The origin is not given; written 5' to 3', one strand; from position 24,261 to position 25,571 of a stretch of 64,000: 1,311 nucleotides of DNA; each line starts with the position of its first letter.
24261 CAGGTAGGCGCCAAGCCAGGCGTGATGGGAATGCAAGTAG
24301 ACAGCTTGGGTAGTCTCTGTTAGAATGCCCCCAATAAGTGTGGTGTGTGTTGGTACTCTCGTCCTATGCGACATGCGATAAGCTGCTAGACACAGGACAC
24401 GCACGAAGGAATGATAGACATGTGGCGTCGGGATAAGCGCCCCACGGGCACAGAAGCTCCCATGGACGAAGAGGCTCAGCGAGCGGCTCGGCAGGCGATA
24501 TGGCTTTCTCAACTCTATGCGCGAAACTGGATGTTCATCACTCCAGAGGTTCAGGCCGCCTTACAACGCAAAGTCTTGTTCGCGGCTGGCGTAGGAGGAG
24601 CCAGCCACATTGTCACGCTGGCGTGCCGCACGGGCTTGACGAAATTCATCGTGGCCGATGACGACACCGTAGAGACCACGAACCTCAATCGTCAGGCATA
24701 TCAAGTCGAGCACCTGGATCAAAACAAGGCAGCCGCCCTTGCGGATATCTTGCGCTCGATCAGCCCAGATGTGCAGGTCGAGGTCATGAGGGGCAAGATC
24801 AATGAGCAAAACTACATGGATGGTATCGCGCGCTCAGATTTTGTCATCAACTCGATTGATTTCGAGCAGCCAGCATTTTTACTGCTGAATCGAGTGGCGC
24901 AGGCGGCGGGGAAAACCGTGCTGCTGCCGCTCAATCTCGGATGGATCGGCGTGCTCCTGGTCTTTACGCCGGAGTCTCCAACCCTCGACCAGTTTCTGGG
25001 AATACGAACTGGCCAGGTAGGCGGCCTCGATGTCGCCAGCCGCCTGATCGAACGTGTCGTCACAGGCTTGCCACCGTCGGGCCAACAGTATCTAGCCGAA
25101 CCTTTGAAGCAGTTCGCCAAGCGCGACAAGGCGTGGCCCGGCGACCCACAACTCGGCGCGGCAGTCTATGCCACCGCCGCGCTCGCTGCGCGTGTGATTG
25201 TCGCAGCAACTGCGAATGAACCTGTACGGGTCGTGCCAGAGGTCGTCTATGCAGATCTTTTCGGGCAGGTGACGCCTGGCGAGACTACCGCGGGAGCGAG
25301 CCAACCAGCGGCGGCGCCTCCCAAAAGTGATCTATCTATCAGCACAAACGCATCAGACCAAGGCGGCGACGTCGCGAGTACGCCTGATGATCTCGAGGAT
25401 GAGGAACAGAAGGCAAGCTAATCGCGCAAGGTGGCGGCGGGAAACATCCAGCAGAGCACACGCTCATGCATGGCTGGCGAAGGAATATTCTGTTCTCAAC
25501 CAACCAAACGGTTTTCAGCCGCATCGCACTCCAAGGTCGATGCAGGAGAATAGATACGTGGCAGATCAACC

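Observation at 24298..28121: AT-rich three-gene operon: a one-cysteine E1/ThiF-like adenylyltransferase, a degenerate-MTase / Cys-cluster / GNAT-like fusion and a HAMP-like membrane protein, with no known E1 partner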

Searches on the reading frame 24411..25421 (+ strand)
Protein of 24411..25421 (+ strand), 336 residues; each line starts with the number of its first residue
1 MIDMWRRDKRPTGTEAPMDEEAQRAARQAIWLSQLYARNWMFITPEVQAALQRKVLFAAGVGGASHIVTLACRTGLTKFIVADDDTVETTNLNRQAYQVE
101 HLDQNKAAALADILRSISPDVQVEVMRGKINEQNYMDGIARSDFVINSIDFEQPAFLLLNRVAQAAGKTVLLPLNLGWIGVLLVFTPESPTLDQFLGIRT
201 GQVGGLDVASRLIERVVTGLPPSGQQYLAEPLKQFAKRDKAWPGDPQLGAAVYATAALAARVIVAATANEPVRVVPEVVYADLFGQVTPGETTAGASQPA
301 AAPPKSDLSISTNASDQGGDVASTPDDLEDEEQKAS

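Call 3: search_protein_families(library=pfam, proteins=[window:24411-25421:+], max_evalue=1)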
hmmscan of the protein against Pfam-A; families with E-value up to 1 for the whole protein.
window:24411-25421:+ (336 aa): 1 family
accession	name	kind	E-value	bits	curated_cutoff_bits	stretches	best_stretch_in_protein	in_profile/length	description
PF00899.27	ThiF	-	1.7e-23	83.4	28.1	1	36-196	1-165/238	ThiF family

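Call 4: search_protein_families(library=ncbifam, proteins=[window:24411-25421:+], max_evalue=1)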
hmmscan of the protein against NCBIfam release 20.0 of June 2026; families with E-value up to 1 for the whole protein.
window:24411-25421:+ (336 aa): 23 families
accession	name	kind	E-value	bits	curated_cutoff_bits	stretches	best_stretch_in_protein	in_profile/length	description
NF006395.0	PRK08644.1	equivalog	6.3e-26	91.3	159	1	43-170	20-149/215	sulfur carrier protein ThiS adenylyltransferase ThiF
NF006077.0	PRK08223.1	equivalog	6.6e-25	87.7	266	1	34-284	9-256/296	hypothetical protein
TIGR02354.1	thiF_fam2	equivalog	6.4e-21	75.1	152.2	1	44-166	12-135/200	thiamine biosynthesis protein ThiF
TIGR02356.1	adenyl_thiF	equivalog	2.5e-18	66.2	275.25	1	44-192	12-162/203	thiazole biosynthesis adenylyltransferase ThiF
NF011424.0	PRK14851.1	subfamily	1.2e-16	59.8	1170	1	30-200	20-193/679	hypothetical protein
NF047750.1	SAMPActivE1UbaA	equivalog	5.7e-14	52.1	450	1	43-188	22-168/270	SAMP-activating enzyme E1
NF004111.0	PRK05600.1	equivalog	2.1e-13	50.1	437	1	54-187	43-176/371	ThiF family adenylyltransferase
NF006444.0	PRK08762.1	equivalog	4.7e-12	45.2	449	1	43-188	137-283/387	molybdopterin-synthase adenylyltransferase MoeB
NF004281.0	PRK05690.1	subfamily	7.4e-11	41.8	266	1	46-152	25-133/250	molybdopterin-synthase adenylyltransferase MoeB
NF058523.1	6A-MBL_cap2_3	equivalog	5.5e-10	38.4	320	1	56-133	301-378/665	anti-phage 6A-MBL system cap2_3 protein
NF006204.0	PRK08328.1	equivalog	1.3e-09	38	339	1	35-161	9-138/231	hypothetical protein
TIGR02355.1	moeB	equivalog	8.2e-09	35.2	376.55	1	54-150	25-123/240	molybdopterin-synthase adenylyltransferase MoeB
NF005901.0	PRK07877.1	equivalog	1.4e-08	33.5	476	1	37-150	91-205/722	Rv1355c family protein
NF011425.0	PRK14852.1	equivalog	1.5e-08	33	1337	1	35-199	314-481/989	hypothetical protein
NF009123.0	PRK12475.1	subfamily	3.3e-08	33.2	510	1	46-182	17-156/338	MoeB/ThiF family adenylyltransferase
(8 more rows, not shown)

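Call 9: search_solved_structures(query=window:24411-25421:+, max_evalue=0.001, show_alignments=2)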
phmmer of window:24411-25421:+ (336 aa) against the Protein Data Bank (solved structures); distinct sequences matched with E-value up to 0.001: 25.
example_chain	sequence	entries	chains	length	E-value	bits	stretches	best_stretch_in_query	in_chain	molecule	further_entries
9egb_A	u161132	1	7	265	3.9e-21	79.2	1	32-283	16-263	THIF-type NAD/FAD binding fold domain-containing protein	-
9egc_A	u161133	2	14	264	6.1e-21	78.5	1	34-283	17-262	THIF-type NAD/FAD binding fold domain-containing protein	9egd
1zud_1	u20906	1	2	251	2.1e-09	40.6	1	51-187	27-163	Adenylyltransferase thiF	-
1zfn_A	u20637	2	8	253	2.1e-09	40.6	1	51-187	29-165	Adenylyltransferase thiF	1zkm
6h78_A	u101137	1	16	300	1.2e-06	31.6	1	55-141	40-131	Ubiquitin-like modifier-activating enzyme 5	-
6h77_A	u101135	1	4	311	1.3e-06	31.5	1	55-141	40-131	Ubiquitin-like modifier-activating enzyme 5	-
3guc_A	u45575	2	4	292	1.8e-06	31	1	57-141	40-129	Ubiquitin-like modifier-activating enzyme 5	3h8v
5iaa_A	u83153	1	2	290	1.9e-06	30.9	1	57-141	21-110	Ubiquitin-like modifier-activating enzyme 5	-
5l95_A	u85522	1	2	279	2.1e-06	30.8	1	58-141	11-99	Ubiquitin-like modifier-activating enzyme 5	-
6om4_A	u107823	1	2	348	2.2e-06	30.7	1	39-187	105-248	MccB protein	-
3h5n_A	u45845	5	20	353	2.3e-06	30.6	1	41-187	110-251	MccB protein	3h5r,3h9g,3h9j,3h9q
3h5a_A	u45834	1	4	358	2.4e-06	30.6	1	42-187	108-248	MccB protein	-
4d7a_A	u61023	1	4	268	3.3e-05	26.8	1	58-159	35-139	TRNA THREONYLCARBAMOYLADENOSINE DEHYDRATASE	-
4yed_A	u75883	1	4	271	3.4e-05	26.8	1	58-159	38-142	tRNA threonylcarbamoyladenosine dehydratase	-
4d79_A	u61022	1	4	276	3.5e-05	26.7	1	58-159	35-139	TRNA THREONYLCARBAMOYLADENOSINE DEHYDRATASE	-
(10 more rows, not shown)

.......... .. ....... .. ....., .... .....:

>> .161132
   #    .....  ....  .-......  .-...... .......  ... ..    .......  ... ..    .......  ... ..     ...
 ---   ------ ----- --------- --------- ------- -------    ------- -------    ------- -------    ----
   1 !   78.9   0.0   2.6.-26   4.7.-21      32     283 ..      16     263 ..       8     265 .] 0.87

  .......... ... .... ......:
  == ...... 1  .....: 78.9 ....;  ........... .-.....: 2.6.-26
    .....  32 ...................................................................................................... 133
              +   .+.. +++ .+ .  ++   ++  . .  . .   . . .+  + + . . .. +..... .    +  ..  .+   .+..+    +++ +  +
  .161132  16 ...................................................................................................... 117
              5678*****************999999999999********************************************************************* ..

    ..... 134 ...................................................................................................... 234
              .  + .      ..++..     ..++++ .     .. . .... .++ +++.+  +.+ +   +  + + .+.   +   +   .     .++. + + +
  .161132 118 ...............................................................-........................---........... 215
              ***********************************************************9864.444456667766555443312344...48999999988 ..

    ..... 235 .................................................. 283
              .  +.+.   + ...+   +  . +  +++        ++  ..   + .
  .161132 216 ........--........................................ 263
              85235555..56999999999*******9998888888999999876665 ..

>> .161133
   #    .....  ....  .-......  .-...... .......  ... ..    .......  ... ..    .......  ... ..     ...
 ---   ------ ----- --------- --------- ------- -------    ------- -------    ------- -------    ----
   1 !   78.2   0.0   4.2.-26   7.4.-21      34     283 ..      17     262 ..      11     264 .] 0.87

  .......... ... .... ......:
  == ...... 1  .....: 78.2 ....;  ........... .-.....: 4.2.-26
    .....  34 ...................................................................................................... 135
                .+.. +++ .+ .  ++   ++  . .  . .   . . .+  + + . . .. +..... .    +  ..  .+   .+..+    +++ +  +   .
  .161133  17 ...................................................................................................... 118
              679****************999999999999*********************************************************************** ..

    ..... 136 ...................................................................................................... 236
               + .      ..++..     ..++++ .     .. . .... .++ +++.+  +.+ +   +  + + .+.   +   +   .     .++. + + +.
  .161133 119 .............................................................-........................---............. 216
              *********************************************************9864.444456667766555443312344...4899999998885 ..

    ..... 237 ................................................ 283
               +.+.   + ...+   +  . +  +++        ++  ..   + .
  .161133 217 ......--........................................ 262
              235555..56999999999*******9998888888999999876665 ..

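Call 14: find_homologous_proteins(query=window:24411-25421:+, max_evalue=1e-10)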
Query window:24411-25421:+ (336 aa): 22 proteins with E <= 1e-10 among 8000 candidates.
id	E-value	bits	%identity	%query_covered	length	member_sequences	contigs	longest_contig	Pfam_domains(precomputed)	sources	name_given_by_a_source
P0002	1.3e-208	710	97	99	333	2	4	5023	PF00899.28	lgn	-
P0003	1.1e-202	690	94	99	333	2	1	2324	PF00899.28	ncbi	-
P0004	3.3e-186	636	86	99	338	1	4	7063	PF00899.28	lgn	-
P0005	8.6e-89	316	59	76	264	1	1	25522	PF00899.28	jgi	jgi:hypothetical protein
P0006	2.0e-86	309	57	76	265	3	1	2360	PF00899.28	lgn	-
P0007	1.1e-73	267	52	74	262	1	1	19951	PF00899.28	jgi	jgi:molybdopterin/thiamine biosynthesis adenylyltransferase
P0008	6.5e-73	264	51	76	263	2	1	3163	PF00899.28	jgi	jgi:molybdopterin/thiamine biosynthesis adenylyltransferase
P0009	7.6e-71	257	53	76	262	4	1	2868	PF00899.28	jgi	jgi:molybdopterin/thiamine biosynthesis adenylyltransferase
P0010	2.2e-70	256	50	75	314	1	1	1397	PF00899.28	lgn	-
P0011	5.5e-70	255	49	75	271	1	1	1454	PF00899.28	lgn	-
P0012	1.1e-69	254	48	76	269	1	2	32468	PF00899.28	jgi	jgi:molybdopterin-synthase adenylyltransferase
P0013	1.1e-69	254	46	87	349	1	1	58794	PF00899.28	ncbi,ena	-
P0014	1.2e-69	253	47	81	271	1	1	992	PF00899.28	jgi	jgi:hypothetical protein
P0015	7.8e-69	251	49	75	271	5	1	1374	PF00899.28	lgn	-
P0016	5.4e-66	241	47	83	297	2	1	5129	PF00899.28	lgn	-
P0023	1.6e-13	69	34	54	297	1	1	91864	PF00899.28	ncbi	-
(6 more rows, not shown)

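Call 15: find_encoding_contigs(protein=P0005, flank=8000, max_places=2)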
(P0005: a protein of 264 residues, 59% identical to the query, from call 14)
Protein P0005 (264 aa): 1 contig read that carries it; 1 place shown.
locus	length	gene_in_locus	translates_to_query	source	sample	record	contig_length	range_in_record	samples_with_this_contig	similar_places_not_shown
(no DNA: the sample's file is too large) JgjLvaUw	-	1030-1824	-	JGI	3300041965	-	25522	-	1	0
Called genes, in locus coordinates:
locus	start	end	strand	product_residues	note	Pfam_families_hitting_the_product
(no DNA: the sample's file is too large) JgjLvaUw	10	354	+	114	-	-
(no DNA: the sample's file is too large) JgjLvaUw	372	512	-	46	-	-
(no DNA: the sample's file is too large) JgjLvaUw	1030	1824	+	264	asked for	PF00899:ThiF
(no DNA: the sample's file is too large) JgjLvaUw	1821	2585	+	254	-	-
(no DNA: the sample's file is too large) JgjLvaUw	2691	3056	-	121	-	PF01740:STAS, PF13466:STAS_2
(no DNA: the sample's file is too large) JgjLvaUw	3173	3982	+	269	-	-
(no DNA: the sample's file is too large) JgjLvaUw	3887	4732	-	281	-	PF09339:HTH_IclR (weak), PF01614:IclR_C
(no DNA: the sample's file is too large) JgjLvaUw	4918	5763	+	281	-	-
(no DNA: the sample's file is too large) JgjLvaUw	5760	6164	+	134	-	PF00890:FAD_binding_2 (weak), PF01266:DAO (weak), PF01494:FAD_binding_3, PF13450:NAD_binding_8 (faint)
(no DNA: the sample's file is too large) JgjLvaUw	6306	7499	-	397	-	PF00126:HTH_1, PF03466:LysR_substrate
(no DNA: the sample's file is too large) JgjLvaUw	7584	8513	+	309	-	PF00892:EamA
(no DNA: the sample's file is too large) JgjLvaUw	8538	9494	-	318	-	PF08220:HTH_DeoR, PF08279:HTH_11, PF12840:HTH_20, PF13280:WYL, PF25583:WCX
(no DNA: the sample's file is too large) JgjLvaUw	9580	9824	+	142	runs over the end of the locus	PF00903:Glyoxalase, PF18029:Glyoxalase_6 (weak)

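Call 16: find_encoding_contigs(protein=P0013, flank=8000, max_places=2)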
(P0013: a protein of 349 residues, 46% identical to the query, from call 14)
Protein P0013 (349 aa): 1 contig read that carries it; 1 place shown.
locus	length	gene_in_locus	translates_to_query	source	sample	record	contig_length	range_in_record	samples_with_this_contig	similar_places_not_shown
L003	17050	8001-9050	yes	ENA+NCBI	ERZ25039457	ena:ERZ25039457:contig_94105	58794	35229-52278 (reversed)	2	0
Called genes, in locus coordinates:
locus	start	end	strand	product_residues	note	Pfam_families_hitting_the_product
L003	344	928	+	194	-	PF19279:YegS_C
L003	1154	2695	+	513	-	PF22745:Nlig-Ia, PF01653:DNA_ligase_aden, PF03120:OB_DNA_ligase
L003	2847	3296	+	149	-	PF00633:HHH (weak), PF12826:HHH_2, PF00533:BRCT, PF12738:PTCB-BRCT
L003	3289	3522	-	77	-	-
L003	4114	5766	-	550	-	-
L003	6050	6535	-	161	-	PF13279:4HBT_2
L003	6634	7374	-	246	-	-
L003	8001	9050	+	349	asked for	PF00899:ThiF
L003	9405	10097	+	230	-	-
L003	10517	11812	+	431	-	-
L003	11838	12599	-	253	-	PF01061:ABC2_membrane (weak), PF12698:ABC2_membrane_3 (weak), PF12679:ABC2_membrane_2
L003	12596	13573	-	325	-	PF00005:ABC_tran, PF13304:AAA_21, PF13732:DrrA1-3_C (weak)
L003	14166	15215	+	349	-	-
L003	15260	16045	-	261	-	-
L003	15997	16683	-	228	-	PF06347:SH3_4 (faint), PF08239:SH3_3 (weak), PF18348:SH3_16 (faint)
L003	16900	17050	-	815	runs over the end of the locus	PF02463:SMC_N, PF06470:SMC_hinge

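Call 17: find_encoding_contigs(protein=P0012, flank=8000, max_places=2)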
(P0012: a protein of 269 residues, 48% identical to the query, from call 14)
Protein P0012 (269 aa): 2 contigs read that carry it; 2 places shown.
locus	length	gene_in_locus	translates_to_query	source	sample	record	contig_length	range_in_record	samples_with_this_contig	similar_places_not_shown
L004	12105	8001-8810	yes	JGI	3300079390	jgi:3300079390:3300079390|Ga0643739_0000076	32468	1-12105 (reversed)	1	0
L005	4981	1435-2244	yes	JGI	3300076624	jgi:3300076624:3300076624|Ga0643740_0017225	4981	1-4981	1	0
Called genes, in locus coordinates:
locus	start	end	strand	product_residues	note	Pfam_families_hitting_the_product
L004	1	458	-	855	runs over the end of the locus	PF01588:tRNA_bind, PF03483:B3_4, PF03484:B5, PF17759:tRNA_synthFbeta, PF03147:FDX-ACB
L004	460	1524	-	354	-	PF03447:NAD_binding_3 (weak), PF00742:Homoserine_dh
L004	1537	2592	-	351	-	PF02912:Phe_tRNA-synt_N, PF01409:tRNA-synt_2d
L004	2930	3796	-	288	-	PF22435:MRM3-like_sub_bind, PF08032:SpoU_sub_bind (weak), PF00588:SpoU_methylase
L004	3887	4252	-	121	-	PF00453:Ribosomal_L20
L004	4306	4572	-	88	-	PF01632:Ribosomal_L35p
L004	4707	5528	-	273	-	PF03988:DUF347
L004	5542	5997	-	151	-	-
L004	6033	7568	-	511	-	PF01011:PQQ, PF13360:PQQ_2, PF13570:Beta-prop_ACSF4 (faint), PF13360:PQQ_2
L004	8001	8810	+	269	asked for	PF00899:ThiF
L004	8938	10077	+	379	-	-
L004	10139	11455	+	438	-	-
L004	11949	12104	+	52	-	?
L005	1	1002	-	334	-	?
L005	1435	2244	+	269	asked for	PF00899:ThiF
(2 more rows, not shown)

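Call 18: find_encoding_contigs(protein=P0007, flank=8000, max_places=2)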
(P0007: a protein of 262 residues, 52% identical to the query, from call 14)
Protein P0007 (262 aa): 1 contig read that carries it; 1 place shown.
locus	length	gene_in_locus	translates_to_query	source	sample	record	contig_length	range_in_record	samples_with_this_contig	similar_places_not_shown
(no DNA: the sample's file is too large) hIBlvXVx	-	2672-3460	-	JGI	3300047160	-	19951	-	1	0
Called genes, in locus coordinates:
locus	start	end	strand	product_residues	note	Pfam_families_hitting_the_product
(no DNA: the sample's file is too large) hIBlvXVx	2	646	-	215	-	?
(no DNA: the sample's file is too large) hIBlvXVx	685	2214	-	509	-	PF01011:PQQ, PF13360:PQQ_2, PF23727:Beta-prop_FAM234A_B (faint), PF13570:Beta-prop_ACSF4 (weak), PF13360:PQQ_2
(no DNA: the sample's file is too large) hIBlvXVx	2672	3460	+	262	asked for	PF00899:ThiF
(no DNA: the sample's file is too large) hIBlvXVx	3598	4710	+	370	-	-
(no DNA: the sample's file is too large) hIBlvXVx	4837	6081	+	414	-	-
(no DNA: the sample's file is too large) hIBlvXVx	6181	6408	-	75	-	-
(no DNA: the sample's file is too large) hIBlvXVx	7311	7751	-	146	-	PF10604:Polyketide_cyc2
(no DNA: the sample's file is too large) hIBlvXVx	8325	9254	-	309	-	PF13576:Pentapeptide_3 (faint), PF00805:Pentapeptide, PF13599:Pentapeptide_4 (weak), PF00805:Pentapeptide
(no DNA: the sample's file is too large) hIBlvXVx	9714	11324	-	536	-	PF00069:Pkinase, PF03109:ABC1 (faint), PF07714:PK_Tyr_Ser-Thr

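Call 34: search_protein_families(library=pfam, proteins=[L004:8938-10077:+, L003:9405-10097:+, L003:10517-11812:+], max_evalue=0.01)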
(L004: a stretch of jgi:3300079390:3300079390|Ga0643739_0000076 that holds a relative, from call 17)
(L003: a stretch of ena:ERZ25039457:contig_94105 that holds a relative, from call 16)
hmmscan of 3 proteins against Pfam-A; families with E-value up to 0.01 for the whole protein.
L004:8938-10077:+ (379 aa): 0 families

L003:9405-10097:+ (230 aa): 0 families

L003:10517-11812:+ (431 aa): 1 family
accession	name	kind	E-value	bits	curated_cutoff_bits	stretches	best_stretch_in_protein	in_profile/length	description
PF13231.12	PMT_2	-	0.0088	16.7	26.1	1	135-219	56-146/160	Dolichyl-phosphate-mannose-protein mannosyltransferase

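Call 57: search_dna_similar(query=window:24411-25421:+, collection=plasmids, mode=protein, max_evalue=1e-15, max_rows=20)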
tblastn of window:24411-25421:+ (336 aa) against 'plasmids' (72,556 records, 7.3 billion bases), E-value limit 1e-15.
Records with a match: 8; places in all: 8; records where one place covers at least 80% of the query: 0.
Best place of each record, by identity: <60% 8.
By first word of the organism name: Riemerella 4; Vibrio 3; Rhizobium 1.
By predicted mobility (MOB-suite, as given by PLSDB): non-mobilizable 8.
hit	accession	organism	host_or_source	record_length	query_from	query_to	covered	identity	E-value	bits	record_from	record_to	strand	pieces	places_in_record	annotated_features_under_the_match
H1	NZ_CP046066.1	Vibrio sp. THAF191d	pure culture,Surface of a polyethylene ...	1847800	23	178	46%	36.5%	5e-26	116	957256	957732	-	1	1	none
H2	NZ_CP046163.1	Vibrio sp. THAF191c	pure culture,Surface of a polyethylene ...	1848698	23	178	46%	36.5%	5e-26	116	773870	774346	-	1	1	none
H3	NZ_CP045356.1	Vibrio sp. THAF64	pure culture,Surface of a sandy ...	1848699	23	178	46%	36.5%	5e-26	116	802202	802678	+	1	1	none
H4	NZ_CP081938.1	Riemerella anatipestifer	goose,Epidemic materials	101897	34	193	48%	34.2%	8e-20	98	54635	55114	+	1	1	ThiF family adenylyltransferase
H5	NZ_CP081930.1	Riemerella anatipestifer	duck,Epidemic materials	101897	34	193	48%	34.2%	8e-20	98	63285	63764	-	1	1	ThiF family adenylyltransferase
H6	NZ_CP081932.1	Riemerella anatipestifer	goose,Epidemic materials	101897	34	193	48%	34.2%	8e-20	98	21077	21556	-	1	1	ThiF family adenylyltransferase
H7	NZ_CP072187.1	Riemerella anatipestifer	goose,Epidemic materials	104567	34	193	48%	34.2%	8e-20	98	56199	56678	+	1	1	ThiF family adenylyltransferase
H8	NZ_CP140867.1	Rhizobium leguminosarum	Trifolium pratense,whole organism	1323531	38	190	46%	33.8%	3e-18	93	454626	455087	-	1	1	record has no annotation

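Call 58: get_annotated_region(hit=H4, flank=7000)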
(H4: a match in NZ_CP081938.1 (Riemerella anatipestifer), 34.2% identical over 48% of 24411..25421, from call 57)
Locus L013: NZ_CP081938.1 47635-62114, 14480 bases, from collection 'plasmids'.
description: Riemerella anatipestifer strain 20190609E1-1 plasmid unnamed, complete sequence
organism: Riemerella anatipestifer (NCBI taxid 34085)
taxonomy: Bacteria; Bacteroidota; Flavobacteriia; Flavobacteriales; Weeksellaceae; Riemerella; Riemerella anatipestifer
host: -; source: goose,Epidemic materials; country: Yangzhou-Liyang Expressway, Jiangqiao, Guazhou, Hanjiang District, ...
typing (MOB-suite, as given by PLSDB): non-mobilizable
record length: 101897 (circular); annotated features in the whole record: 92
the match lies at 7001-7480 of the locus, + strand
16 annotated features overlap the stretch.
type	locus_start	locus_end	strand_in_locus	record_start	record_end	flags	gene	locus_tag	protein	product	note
CDS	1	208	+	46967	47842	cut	-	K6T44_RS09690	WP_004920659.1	mechanosensitive ion channel domain-containing protein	GO:0055085 - transmembrane transport [Evidence IEA]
CDS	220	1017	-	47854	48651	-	-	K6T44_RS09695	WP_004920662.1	GLPGLI family protein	-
CDS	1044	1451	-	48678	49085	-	-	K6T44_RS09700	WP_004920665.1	DCC1-like thiol-disulfide oxidoreductase family protein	-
CDS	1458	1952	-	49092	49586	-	-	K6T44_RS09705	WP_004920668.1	heme-binding domain-containing protein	-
CDS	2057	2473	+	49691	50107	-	aroQ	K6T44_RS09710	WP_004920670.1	type II 3-dehydroquinate dehydratase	GO:0009423 - chorismate biosynthetic process [Evidence IEA]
CDS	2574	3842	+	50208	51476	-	ricT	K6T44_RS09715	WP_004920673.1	regulatory iron-sulfur-containing complex subunit RicT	-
CDS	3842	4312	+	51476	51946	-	-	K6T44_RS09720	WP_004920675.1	gliding motility lipoprotein GldH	-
CDS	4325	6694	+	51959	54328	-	-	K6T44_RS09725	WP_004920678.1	transglycosylase domain-containing protein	-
CDS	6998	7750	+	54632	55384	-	-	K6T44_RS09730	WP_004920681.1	ThiF family adenylyltransferase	-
CDS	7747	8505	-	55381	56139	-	-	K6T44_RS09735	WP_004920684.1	helix-turn-helix transcriptional regulator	GO:0006355 - regulation of DNA-templated transcription [Evidence IEA]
CDS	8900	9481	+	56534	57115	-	-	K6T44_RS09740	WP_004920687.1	ATP-binding cassette domain-containing protein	-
CDS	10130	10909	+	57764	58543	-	-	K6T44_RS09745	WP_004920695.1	GLPGLI family protein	-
CDS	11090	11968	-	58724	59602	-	-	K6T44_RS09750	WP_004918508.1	IS982-like element ISRa1 family transposase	GO:0006313 - DNA transposition [Evidence IEA]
CDS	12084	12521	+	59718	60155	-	-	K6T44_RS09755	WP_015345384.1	DUF6705 family protein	-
CDS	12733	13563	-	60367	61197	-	-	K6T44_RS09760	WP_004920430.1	class I SAM-dependent methyltransferase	-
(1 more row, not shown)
